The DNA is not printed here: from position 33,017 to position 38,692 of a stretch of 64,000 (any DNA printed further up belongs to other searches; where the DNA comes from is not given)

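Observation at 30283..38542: NfeD-like / flotillin / 1791-aa MoxR-type AAA+ giant protein operon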

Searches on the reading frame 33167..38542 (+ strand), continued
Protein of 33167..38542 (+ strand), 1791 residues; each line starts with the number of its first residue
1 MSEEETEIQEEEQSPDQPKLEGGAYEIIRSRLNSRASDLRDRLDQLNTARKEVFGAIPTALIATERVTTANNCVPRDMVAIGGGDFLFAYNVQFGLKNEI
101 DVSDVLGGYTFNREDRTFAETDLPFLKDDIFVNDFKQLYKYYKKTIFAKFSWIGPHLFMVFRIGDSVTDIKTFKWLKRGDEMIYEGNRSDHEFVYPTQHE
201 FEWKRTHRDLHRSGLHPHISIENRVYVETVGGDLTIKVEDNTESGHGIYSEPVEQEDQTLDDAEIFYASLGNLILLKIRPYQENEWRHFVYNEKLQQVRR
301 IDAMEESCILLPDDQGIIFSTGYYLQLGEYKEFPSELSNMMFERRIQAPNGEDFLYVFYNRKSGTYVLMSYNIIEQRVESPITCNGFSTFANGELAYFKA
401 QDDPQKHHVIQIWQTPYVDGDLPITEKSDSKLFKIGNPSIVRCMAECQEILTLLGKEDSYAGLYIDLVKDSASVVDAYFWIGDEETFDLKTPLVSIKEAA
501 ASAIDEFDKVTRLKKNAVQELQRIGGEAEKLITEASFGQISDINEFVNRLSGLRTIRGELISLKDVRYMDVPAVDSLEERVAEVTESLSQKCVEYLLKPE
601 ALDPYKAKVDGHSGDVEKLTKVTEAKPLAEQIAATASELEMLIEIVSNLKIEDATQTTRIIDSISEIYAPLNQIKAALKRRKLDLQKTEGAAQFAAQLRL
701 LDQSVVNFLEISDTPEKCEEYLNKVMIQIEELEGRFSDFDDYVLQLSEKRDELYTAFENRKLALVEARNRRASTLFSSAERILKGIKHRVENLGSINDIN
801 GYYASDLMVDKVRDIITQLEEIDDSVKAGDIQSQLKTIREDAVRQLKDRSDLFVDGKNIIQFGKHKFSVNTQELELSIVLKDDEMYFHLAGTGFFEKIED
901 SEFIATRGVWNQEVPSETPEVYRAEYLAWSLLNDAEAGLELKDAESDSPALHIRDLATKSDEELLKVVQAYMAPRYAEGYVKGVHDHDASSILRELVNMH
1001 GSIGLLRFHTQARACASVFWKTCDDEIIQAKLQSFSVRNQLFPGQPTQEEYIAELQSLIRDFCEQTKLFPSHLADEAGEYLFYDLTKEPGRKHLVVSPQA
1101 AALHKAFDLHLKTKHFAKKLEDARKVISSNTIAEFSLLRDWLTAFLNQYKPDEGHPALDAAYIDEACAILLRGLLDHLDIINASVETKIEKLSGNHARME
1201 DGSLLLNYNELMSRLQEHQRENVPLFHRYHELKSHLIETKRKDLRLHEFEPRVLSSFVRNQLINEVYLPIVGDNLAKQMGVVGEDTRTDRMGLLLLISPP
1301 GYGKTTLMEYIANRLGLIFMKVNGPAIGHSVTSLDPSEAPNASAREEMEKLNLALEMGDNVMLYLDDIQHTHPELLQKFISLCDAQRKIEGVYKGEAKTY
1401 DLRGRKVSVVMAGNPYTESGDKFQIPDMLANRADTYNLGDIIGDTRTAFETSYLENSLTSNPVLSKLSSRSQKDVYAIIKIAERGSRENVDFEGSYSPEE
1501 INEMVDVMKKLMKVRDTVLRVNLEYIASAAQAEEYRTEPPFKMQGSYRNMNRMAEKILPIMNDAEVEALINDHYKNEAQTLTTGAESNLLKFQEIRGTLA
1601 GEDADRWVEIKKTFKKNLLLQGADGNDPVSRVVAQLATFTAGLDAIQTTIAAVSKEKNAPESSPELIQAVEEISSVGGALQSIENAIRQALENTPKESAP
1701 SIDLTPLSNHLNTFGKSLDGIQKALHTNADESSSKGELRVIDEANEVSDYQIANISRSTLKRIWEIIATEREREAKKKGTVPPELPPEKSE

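Call 38: search_solved_structures(query=A1, max_evalue=0.01, show_alignments=2)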
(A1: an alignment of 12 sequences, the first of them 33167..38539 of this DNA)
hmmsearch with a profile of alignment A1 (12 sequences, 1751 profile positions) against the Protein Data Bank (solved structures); distinct sequences matched with E-value up to 0.01: 50.
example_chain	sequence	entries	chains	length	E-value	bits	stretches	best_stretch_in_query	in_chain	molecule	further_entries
9dx3_A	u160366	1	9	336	0.0007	20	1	1268-1312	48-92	Holliday junction branch migration complex subunit RuvB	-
7wub_C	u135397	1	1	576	0.00083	19.8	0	1278-1317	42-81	Transitional endoplasmic reticulum ATPase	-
6chs_H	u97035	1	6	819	0.00083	19.7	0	1278-1317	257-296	Putative cell division control protein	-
7wub_D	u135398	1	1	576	0.00085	19.7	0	1278-1317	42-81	Transitional endoplasmic reticulum ATPase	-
7rlj_A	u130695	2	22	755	0.00087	19.7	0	1278-1317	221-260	Transitional endoplasmic reticulum ATPase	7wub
8yka_A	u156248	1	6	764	0.00089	19.6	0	1278-1317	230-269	Transitional endoplasmic reticulum ATPase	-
6mck_A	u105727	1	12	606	0.00096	19.5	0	1278-1317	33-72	Transitional endoplasmic reticulum ATPase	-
5c18_A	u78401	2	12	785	0.00096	19.5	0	1278-1317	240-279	Transitional endoplasmic reticulum ATPase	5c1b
7y4w_A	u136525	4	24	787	0.00097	19.5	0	1278-1317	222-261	Transitional endoplasmic reticulum ATPase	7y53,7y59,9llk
7lmy_A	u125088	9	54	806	0.00098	19.5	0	1278-1317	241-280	Transitional endoplasmic reticulum ATPase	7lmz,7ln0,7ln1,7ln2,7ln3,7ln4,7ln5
7rlb_A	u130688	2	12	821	0.001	19.4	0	1278-1317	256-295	Transitional endoplasmic reticulum ATPase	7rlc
10qq_A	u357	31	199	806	0.001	19.4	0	1278-1317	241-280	Transitional endoplasmic reticulum ATPase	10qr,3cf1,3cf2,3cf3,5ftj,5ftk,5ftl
7k57_A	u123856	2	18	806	0.001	19.4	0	1278-1317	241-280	Transitional endoplasmic reticulum ATPase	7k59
7l5w_A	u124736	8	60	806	0.001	19.4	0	1278-1317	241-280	Transitional endoplasmic reticulum ATPase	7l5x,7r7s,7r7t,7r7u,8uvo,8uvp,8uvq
9yrc_A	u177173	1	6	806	0.001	19.4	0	1278-1317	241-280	Transitional endoplasmic reticulum ATPase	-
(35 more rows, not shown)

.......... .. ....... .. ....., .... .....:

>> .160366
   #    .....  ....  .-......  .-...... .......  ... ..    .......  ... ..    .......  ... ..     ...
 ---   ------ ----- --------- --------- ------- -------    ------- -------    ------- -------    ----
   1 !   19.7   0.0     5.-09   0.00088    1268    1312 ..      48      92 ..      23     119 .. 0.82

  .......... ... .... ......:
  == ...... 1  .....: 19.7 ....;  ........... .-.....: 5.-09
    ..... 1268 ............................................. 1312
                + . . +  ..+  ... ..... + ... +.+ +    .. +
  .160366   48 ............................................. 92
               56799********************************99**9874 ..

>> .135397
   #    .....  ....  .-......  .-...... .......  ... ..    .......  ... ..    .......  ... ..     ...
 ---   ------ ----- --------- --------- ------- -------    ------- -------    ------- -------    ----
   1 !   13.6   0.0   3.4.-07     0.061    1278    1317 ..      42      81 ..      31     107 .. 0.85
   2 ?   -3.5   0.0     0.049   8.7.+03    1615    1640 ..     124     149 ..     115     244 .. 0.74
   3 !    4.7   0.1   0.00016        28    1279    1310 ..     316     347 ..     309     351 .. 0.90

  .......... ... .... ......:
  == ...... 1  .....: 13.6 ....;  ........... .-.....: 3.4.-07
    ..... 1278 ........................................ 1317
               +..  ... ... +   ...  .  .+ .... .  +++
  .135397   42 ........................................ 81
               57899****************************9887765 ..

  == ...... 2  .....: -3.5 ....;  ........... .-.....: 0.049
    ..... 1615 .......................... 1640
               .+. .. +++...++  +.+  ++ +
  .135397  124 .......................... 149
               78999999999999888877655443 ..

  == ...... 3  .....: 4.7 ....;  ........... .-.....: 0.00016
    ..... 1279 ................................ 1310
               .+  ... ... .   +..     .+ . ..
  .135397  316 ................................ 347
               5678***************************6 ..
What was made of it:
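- The RuvB similarity is confined to about 45 residues around the P-loop (call 38).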

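Call 51: search_protein_families(library=pfam, proteins=[L016:418-2445:+, L012:44-1330:+, L080:6650-7471:+, L080:5921-6508:+, L038:14981-16462:+, L012:6562-8127:+, L080:12611-13390:+, L026:5359-6075:+, L026:4950-5345:+, L026:3944-4741:-], max_evalue=0.001)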
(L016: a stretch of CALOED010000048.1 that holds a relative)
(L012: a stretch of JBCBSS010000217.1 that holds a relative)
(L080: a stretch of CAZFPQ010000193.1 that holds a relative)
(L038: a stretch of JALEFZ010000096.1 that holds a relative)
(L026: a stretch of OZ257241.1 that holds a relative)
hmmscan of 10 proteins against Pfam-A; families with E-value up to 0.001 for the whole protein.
L016:418-2445:+ (675 aa): 18 families
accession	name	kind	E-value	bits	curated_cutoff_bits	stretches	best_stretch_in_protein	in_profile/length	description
PF13424.12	TPR_12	-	9.2e-71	234.5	30.1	10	538-618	1-77/77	Tetratricopeptide repeat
PF00515.34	TPR_1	-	3.6e-63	207.4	27.8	10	448-478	1-31/34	Tetratricopeptide repeat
PF13374.12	TPR_10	-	8.3e-59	194.5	27.5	9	447-481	1-35/42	Tetratricopeptide repeat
PF07719.23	TPR_2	-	9.1e-44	144.4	27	3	449-477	2-30/34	Tetratricopeptide repeat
PF13176.12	TPR_7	-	1.4e-43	143.7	27.9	4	266-295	1-30/36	Tetratricopeptide repeat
PF24885.1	TPR_NPHP3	-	2.5e-33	115.9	100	6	180-297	107-216/239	Nephrocystin-3 TPR domain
PF13181.12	TPR_8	-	1.9e-28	96.6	25.7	3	265-295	2-32/34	Tetratricopeptide repeat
PF17874.7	TPR_MalT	-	1.3e-18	67.9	45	4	341-481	26-155/336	MalT-like TPR region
PF13432.12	TPR_16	-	3.5e-17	63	32.7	0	454-525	3-62/65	Tetratricopeptide repeat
PF13431.12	TPR_17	-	5.1e-16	58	24.4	0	353-377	10-34/34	Tetratricopeptide repeat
PF13414.12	TPR_11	-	3.8e-09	36.5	26.8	0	459-484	5-30/42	TPR repeat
PF13428.12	TPR_14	-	9.1e-09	35.6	23.5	0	176-204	5-33/44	Tetratricopeptide repeat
PF18727.6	ALMS_repeat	-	2.8e-08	33.9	30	0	334-355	11-32/47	Alstrom syndrome repeat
PF15059.11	Speriolin_C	-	8.7e-08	32.7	27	0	448-507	82-141/148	Speriolin C-terminus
PF10942.13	DUF2619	-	6.4e-06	26.6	27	0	424-441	31-48/86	Protein of unknown function (DUF2619)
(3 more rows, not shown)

L012:44-1330:+ (428 aa): 1 family
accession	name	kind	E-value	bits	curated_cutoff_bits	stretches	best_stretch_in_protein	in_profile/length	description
PF04087.19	DUF389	-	6.6e-46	156.2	23.9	1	31-167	1-137/137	Domain of unknown function (DUF389)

L080:6650-7471:+ (273 aa): 1 family
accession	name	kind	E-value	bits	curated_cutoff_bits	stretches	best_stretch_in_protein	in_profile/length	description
PF03544.19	TonB_C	-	1e-14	55.2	24.6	1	70-143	5-79/79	Gram-negative bacterial TonB protein C-terminal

L080:5921-6508:+ (195 aa): 1 family
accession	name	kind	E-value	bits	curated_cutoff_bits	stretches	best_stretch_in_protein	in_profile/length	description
PF05685.18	Uma2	-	1.6e-34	119.3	27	1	12-179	1-167/172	Putative restriction endonuclease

L038:14981-16462:+ (493 aa): 4 families
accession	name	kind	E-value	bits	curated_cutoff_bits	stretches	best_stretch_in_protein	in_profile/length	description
PF00270.35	DEAD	-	2.6e-49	167.6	26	1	27-192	2-165/167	DEAD/DEAH box helicase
PF00271.37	Helicase_C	-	1e-30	106.6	23.5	1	229-337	2-110/110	Helicase conserved C-terminal domain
PF04851.21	ResIII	-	1.1e-07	32.3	22.5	1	25-187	4-162/164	Type III restriction enzyme, res subunit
PF14617.12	CMS1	-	0.00071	19.5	35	0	113-154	165-207/250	U3-containing 90S pre-ribosomal complex subunit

L012:6562-8127:+ (521 aa): 1 family
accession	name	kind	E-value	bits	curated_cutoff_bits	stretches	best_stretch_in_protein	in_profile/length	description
PF02472.21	ExbD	-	0.00017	22.1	25.4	0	253-323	53-126/128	Biopolymer transport protein ExbD/TolR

L080:12611-13390:+ (259 aa): 0 families

L026:5359-6075:+ (238 aa): 1 family
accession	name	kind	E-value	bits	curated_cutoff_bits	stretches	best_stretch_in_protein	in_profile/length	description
PF04012.17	PspA_IM30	-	3.9e-41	141.5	33.9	1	2-231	1-217/220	PspA/IM30 family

L026:4950-5345:+ (131 aa): 3 families
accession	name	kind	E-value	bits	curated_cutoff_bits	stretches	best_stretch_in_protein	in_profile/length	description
PF22550.1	CesT_Tir_1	-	4.2e-54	182.5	27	1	1-129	1-129/131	CesT_Tir_1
PF10722.14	YbjN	-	3.6e-06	27.7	22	1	6-125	3-124/126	Putative bacterial sensory transduction regulator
PF05932.18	CesT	-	0.00021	21.8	22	1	19-114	12-111/119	Tir chaperone protein (CesT) family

L026:3944-4741:- (265 aa): 5 families
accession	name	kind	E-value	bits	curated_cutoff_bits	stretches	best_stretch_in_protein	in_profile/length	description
PF00717.28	Peptidase_S24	-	5.3e-10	39.5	23.3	1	134-218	31-106/116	Peptidase S24-like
PF01381.28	HTH_3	-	1e-09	38.7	23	1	11-62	4-55/55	Helix-turn-helix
PF12844.13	HTH_19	-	2.2e-09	37.5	30.2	1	5-66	1-62/64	Helix-turn-helix domain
PF13560.12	HTH_31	-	5.4e-05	23.9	27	1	8-61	6-60/64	Helix-turn-helix domain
PF13744.12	HTH_37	-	0.00058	20.1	27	0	6-61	21-77/80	Helix-turn-helix domain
